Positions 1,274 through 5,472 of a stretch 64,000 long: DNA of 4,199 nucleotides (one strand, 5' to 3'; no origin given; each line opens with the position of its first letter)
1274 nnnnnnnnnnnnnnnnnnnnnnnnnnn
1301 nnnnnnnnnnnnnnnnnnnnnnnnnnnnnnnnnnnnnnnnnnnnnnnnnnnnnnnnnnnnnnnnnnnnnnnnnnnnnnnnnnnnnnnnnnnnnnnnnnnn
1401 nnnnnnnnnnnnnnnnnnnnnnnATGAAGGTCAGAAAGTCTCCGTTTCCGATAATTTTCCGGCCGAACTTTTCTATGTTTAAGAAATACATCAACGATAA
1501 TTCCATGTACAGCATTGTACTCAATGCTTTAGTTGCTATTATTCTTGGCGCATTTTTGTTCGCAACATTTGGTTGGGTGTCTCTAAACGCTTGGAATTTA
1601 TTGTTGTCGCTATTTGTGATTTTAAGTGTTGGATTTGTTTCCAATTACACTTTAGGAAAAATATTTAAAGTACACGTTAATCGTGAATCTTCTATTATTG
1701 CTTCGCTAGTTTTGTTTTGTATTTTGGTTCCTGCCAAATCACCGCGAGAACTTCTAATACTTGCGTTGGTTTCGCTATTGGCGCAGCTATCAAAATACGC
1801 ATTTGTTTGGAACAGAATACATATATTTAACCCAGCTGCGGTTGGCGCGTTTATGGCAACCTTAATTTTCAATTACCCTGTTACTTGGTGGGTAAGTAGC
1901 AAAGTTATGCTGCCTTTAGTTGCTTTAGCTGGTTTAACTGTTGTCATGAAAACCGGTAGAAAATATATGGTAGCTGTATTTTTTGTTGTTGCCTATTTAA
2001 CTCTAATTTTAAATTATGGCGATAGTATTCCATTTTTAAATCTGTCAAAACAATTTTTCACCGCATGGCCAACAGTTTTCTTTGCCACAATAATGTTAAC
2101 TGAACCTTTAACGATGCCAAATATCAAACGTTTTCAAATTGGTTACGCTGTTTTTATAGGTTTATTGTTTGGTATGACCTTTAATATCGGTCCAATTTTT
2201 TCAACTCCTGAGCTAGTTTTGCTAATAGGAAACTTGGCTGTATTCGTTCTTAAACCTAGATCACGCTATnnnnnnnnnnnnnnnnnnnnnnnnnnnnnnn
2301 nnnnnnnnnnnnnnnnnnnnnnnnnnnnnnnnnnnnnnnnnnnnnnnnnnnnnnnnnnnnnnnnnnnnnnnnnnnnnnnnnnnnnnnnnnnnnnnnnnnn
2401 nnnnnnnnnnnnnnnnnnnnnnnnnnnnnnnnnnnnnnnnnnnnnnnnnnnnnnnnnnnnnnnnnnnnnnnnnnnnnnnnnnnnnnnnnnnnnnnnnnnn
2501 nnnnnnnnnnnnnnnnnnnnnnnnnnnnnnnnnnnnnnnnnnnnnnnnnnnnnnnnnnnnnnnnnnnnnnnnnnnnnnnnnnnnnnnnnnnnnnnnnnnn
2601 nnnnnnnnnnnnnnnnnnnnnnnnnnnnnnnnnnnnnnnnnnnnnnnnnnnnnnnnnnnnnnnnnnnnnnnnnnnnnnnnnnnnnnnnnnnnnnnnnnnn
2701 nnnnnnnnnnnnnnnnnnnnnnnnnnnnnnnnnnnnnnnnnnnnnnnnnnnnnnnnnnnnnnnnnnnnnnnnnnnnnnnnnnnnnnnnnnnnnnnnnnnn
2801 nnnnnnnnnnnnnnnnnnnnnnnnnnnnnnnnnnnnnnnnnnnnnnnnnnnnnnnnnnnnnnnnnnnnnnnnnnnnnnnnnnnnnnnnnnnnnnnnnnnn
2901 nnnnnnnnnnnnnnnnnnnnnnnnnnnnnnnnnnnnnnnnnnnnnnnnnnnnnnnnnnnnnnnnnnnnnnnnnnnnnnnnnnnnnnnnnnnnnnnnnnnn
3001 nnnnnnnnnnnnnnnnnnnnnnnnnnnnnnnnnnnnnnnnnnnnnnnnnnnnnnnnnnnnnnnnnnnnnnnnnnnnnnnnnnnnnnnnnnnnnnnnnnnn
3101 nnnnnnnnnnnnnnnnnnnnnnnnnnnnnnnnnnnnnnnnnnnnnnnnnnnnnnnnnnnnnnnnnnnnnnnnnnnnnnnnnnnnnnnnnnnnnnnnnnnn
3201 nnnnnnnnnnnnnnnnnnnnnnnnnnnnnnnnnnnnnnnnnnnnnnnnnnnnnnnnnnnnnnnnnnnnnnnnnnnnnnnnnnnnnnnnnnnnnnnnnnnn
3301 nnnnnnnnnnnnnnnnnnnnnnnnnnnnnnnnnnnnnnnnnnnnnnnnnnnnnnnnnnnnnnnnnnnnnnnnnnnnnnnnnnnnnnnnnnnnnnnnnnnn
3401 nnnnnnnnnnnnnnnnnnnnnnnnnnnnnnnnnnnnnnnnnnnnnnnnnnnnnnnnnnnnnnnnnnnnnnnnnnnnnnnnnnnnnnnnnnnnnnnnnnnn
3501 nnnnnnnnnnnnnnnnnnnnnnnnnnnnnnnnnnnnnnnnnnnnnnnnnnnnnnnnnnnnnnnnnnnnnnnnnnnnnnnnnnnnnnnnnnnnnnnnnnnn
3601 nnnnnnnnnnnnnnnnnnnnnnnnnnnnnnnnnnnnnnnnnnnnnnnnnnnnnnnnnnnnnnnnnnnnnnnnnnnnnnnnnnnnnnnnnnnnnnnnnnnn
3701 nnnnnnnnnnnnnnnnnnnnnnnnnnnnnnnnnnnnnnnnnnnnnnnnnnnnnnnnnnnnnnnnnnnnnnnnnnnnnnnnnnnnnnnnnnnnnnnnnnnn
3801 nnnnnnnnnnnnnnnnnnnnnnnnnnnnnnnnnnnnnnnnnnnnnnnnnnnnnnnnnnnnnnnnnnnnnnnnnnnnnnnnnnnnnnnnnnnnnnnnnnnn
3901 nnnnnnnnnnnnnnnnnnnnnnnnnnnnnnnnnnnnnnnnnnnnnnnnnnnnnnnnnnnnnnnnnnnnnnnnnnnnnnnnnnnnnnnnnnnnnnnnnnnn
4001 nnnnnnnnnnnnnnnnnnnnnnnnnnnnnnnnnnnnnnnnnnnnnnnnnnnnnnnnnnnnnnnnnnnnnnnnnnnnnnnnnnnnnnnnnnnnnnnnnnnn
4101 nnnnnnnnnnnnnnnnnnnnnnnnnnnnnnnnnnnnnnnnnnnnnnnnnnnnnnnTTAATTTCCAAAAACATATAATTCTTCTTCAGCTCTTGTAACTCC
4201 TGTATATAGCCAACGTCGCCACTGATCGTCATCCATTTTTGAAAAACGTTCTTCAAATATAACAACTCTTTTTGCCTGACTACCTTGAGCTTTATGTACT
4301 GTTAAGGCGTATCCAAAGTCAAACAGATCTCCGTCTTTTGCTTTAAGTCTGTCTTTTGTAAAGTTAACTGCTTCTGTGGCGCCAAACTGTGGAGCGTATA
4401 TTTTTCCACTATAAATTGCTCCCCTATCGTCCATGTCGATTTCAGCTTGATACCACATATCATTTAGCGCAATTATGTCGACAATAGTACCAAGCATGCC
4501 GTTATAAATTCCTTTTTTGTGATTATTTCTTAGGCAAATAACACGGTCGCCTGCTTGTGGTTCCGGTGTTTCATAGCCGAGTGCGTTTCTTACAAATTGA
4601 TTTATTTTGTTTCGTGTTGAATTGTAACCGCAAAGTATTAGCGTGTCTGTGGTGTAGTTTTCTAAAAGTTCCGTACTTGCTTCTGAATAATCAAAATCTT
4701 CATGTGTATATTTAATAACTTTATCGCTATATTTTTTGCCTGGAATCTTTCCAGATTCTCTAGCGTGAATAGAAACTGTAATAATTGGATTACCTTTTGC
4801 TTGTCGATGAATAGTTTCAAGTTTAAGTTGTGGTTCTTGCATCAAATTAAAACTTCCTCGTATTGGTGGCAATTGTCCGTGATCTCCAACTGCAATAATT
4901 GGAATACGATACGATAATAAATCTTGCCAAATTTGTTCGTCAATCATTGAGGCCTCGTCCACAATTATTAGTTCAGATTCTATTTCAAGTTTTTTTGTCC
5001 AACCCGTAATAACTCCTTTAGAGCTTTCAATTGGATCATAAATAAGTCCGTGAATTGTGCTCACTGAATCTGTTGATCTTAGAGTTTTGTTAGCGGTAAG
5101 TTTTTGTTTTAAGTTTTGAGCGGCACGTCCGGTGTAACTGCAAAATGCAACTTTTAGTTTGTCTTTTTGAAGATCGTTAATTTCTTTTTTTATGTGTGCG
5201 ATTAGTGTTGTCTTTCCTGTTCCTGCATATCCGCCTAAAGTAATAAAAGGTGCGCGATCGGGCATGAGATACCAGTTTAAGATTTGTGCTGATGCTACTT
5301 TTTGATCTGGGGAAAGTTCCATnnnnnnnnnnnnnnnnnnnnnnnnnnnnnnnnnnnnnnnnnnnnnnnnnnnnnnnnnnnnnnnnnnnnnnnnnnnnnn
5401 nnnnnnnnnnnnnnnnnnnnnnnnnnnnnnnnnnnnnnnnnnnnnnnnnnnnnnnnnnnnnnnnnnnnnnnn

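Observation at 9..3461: Three-gene flavin-transfer module (FMN_bind ectoprotein, ApbE, RnfD-like::FNR fusion) next to BdbC-type DsbB.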

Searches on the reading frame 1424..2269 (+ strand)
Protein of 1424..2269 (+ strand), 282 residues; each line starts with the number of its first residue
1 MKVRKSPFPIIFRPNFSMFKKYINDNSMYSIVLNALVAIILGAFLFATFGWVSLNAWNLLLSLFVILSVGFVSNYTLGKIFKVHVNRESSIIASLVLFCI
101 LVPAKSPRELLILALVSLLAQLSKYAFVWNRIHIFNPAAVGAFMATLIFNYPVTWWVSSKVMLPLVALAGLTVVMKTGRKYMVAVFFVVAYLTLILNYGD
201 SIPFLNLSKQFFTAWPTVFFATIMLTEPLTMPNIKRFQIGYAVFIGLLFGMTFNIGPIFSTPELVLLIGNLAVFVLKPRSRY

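Call 5: search_protein_families(library=pfam, proteins=[window:1424-2269:+], max_evalue=10)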
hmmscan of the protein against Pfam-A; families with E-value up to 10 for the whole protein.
seq(282 aa): 0 families

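Call 15: search_solved_structures(query=A2, max_evalue=10, show_alignments=2)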
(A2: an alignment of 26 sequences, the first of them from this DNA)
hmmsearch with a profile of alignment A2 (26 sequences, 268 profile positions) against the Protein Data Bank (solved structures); distinct sequences matched with E-value up to 10: 1.
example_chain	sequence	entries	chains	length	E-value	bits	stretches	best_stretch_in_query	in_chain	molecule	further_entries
8ahx_D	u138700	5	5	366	0.0029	20.2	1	152-256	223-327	Ion-translocating oxidoreductase complex subunit D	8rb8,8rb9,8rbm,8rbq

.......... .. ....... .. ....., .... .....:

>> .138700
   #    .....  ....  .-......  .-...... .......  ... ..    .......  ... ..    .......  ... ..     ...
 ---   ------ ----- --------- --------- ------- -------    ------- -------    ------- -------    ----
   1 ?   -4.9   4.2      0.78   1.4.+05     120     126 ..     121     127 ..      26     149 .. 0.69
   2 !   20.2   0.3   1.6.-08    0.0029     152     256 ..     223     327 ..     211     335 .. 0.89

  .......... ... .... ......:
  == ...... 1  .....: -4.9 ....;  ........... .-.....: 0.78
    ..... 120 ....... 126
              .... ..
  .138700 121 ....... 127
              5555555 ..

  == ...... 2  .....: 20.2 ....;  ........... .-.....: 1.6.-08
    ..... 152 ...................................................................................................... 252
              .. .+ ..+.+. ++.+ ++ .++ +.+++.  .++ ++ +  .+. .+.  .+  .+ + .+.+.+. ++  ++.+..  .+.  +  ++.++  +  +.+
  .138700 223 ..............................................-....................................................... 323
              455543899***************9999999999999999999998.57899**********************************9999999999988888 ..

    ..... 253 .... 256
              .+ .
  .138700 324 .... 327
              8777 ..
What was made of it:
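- Tried and rejected: An N-terminal family profile was needed to reach RnfD (call 15).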

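Call 33: predict_structure(alignment_id=A2)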
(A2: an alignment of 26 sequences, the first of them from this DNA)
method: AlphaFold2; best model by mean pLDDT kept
length: 265 residues; sequences in the alignment: 26
mean_pLDDT: 91.1   pTM: 0.89
mean pLDDT of the five models: 91.1, 90.6, 90.4, 89.9, 88.4
residues with pLDDT >= 90: 191; 70-90: 66; 50-70: 5; < 50: 3
segments of 3 or more residues with pLDDT < 50: 263-265
pLDDT, mean of each block of 10 residues (from residue 1): 91 96 96 93 98 97 90 95 97 98 94 86 95 92 93 95 95 93 87 79 93 86 95 83 88 87 45
secondary structure, 60 per line:
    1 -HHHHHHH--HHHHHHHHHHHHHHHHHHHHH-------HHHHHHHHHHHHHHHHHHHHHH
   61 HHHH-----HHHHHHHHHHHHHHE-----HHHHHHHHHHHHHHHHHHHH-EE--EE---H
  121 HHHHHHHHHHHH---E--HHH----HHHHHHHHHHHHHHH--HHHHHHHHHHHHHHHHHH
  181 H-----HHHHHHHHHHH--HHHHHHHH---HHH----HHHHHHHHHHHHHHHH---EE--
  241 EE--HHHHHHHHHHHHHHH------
elements in order: H2-8 H11-31 H39-64 H70-83 H90-109 H120-132 H146-160 H163-181 H187-197 H200-207 H218-233 H245-259
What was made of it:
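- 1475..2269 (+): RnfD/NqrB-fold membrane domain of the fusion protein (residues 1-265). It has ten membrane crossings, N-in and C-in, and lacks the FMN-bearing loop of RnfD/NqrB. AF2 pLDDT 91.1 (call 33).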

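Call 37: fold_search(model_id=the predicted structure, library=pdb)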
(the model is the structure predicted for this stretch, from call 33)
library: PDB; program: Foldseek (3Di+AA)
matches with E <= 10: 82; with E <= 0.001: 15
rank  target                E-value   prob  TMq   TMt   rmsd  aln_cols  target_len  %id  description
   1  9eri_D                6.3e-06  1.00  0.69  0.59   5.6       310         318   17  Cryo-EM structure of sodium pumping Rnf complex from Acetobacterium woodii bound to NADH (released 2025-03-05)
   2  8rbq_D                1.3e-05  1.00  0.72  0.63   5.6       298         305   15  Cryo-EM structure of the NADH:ferredoxin oxidoreductase RNF from Azotobacter vinelandii, dithionite reduced (released 2024-06-26)
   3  9ud3_B                3.6e-05  1.00  0.61  0.44   6.2       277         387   14  Cryo-EM structure of Na+-translocating NADH-ubiquinone oxidoreductase NqrB-T236Y mutant from Vibrio cholerae (released 2025-06-25)
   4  8ahx_D                4.0e-05  1.00  0.73  0.57   6.1       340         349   14  Cryo-EM structure of the nitrogen-fixation associated NADH:ferredoxin oxidoreductase RNF from Azotobacter vinelandii (released 2023-11-01)
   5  9uuu_B                5.5e-05  1.00  0.66  0.47   5.3       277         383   14  Cryo-EM structure of Na+-translocating NADH-ubiquinone oxidoreductase from Vibrio cholerae reduced by NADH (released 2025-06-25)
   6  7xk3_B                5.7e-05  1.00  0.68  0.48   4.7       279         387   14  Cryo-EM structure of Na+-pumping NADH-ubiquinone oxidoreductase from Vibrio cholerae, state 1 (released 2022-07-20)
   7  9lrr_B                6.9e-05  1.00  0.63  0.42   6.0       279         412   14  Cryo-EM structure of Na+-translocating NADH-ubiquinone oxidoreductase NqrB-G141A mutant from Vibrio cholerae with boun (released 2025-04-23)
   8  7xk6_B                1.4e-04  1.00  0.67  0.45   4.4       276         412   16  Cryo-EM structure of Na+-pumping NADH-ubiquinone oxidoreductase from Vibrio cholerae, with aurachin D-42 (released 2022-07-20)
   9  8ad0_B                1.8e-04  1.00  0.64  0.46   5.7       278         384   14  X-ray structure of Na+-NQR from Vibrio cholerae in different conformation at 3.1 A (released 2023-07-12)
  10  8a1x_B                2.0e-04  1.00  0.65  0.45   5.3       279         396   12  Sodium pumping NADH-quinone oxidoreductase with inhibitor DQA (released 2023-06-14)
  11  8acw_B                2.9e-04  1.00  0.62  0.44   9.5       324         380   12  X-ray structure of Na+-NQR from Vibrio cholerae at 3.4 A resolution (released 2023-07-12)
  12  8evu_B                5.7e-04  1.00  0.64  0.42   5.5       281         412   14  Cryo EM structure of Vibrio cholerae NQR (released 2022-11-16)
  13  8a1t_B                5.7e-04  1.00  0.60  0.42   5.9       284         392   15  Sodium pumping NADH-quinone oxidoreductase (released 2023-06-14)
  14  7zc6_D                6.0e-04  1.00  0.69  0.61   5.7       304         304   15  Na+ - translocating ferredoxin: NAD+ reductase (Rnf) of C. tetanomorphum (released 2022-09-28)
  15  8a1v_B                7.5e-04  1.00  0.62  0.43   6.0       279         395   14  Sodium pumping NADH-quinone oxidoreductase with substrate Q2 (released 2023-06-14)
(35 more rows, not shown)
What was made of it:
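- RnfD/NqrB fold: calls 33, 37. The membrane domain has the RnfD/NqrB fold (call 37).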

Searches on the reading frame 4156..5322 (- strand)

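Call 3: search_protein_families(library=pfam, proteins=[window:4156-5322:-], max_evalue=0.01)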
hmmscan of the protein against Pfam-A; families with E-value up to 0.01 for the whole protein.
window:4156-5322:- (388 aa): 15 families
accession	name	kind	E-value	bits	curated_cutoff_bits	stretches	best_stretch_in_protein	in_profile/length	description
PF13245.12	AAA_19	-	1.9e-20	73.8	25.1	1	25-154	12-132/134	AAA domain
PF13604.12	AAA_30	-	1.9e-19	70.6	27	1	4-188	3-169/191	AAA domain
PF13538.12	UvrD_C_2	-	3e-17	62.6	27.4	1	337-385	2-51/52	UvrD-like helicase C-terminal domain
PF01443.25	Viral_helicase1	-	1e-08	35.7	21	1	324-386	173-227/228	Viral superfamily 1 RNA helicase core domain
PF05970.20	PIF1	-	9.1e-08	32.4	25.9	1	3-135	2-122/223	PIF1-like helicase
PF18335.7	SH3_13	-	8.7e-07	29.1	41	1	257-283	28-54/65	ATP-dependent RecD-like DNA helicase SH3 domain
PF13086.12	AAA_11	-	7.5e-06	26.3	27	0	115-154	213-253/257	AAA domain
PF00580.27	UvrD-helicase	-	1.8e-05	25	23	1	33-118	22-110/271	UvrD/REP helicase N-terminal domain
PF24883.2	NPHP3_N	-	6.8e-05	23.6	24.8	1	11-74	9-71/164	Nephrocystin 3, N-terminal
PF09848.15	SLFN-g3_helicase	-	8.4e-05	22.4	24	1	30-128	7-92/354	Schlafen group 3, DNA/RNA helicase domain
PF13401.12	AAA_22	-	0.00017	22.3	27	1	23-137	4-106/130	AAA domain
PF13191.12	AAA_16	-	0.00098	20.1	32.6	1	23-77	23-75/167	AAA ATPase domain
PF00931.28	NB-ARC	-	0.0018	18.1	23.5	1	13-54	7-48/248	NB-ARC domain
PF05127.21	NAT10_TcmA_helicase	-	0.0028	18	22.7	1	33-139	6-114/176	RNA cytidine acetyltransferase NAT10/TcmA, helicase domain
PF25199.1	nSTAND_NTPase5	-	0.0076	16.5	34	0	21-62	38-77/145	Novel STAND NTPase 5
